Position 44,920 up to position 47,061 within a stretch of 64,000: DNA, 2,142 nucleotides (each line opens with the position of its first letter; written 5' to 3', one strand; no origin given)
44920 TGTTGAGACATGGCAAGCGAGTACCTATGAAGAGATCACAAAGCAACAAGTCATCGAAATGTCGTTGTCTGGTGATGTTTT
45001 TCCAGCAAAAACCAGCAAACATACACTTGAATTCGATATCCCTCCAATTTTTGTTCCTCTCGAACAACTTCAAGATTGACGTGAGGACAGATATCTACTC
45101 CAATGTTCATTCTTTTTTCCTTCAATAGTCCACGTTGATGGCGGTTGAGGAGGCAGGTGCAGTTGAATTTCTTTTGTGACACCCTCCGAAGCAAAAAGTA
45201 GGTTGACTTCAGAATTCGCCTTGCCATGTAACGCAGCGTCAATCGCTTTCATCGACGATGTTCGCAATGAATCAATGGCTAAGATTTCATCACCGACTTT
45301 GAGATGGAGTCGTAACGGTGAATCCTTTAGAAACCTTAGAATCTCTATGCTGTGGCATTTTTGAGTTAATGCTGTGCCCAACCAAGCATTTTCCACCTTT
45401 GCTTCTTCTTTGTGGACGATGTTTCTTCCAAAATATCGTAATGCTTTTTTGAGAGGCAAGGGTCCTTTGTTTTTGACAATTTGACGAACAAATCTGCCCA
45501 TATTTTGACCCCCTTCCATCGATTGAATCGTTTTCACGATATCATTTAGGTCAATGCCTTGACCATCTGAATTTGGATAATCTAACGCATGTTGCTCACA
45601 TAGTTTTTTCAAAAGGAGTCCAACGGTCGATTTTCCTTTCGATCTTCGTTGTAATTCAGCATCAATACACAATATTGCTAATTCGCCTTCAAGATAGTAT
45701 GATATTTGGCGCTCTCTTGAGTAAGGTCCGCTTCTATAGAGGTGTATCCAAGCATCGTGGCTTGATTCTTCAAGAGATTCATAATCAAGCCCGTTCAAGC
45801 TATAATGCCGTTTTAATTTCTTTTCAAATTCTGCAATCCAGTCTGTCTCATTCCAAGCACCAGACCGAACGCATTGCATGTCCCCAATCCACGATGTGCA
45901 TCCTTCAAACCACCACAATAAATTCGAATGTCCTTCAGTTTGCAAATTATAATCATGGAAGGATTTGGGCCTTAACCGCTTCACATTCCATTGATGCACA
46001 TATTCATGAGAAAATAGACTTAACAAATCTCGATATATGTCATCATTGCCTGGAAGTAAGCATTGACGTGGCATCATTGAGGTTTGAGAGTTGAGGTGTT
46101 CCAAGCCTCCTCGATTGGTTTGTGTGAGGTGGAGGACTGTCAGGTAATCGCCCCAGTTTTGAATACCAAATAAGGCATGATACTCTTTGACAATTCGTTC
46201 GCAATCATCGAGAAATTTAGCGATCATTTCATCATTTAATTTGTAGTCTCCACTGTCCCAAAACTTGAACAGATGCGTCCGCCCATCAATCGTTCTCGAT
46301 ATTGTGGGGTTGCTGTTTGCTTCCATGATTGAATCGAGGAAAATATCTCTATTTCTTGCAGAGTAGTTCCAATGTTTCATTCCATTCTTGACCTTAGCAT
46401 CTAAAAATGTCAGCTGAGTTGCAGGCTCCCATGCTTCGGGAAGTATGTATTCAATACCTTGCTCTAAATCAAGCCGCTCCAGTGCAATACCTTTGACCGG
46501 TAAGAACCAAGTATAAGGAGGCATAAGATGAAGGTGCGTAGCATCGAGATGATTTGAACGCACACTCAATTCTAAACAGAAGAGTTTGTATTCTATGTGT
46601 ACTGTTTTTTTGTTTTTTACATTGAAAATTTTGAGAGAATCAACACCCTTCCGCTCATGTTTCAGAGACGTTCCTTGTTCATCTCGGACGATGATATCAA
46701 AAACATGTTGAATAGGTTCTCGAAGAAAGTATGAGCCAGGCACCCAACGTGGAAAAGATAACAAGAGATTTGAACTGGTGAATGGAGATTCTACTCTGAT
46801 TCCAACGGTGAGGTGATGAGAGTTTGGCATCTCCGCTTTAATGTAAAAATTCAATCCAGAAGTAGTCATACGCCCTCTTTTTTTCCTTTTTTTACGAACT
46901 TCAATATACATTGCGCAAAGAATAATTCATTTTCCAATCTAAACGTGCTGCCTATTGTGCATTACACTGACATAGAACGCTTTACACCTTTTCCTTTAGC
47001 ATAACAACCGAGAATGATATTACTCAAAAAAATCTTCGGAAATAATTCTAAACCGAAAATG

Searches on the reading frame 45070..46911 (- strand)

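Call 52: search_protein_families(library=pfam, proteins=[window:45070-46911:-], max_evalue=0.000001)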
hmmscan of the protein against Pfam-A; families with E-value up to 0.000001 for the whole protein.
window:45070-46911:- (613 aa): 2 families
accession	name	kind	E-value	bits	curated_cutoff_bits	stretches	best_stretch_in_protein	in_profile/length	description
PF05299.18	Peptidase_M61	-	1.8e-35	122.3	22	1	296-411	2-117/118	M61 glycyl aminopeptidase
PF17899.6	Peptidase_M61_N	-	8.6e-24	84.9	23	1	24-194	4-162/168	Peptidase M61 N-terminal domain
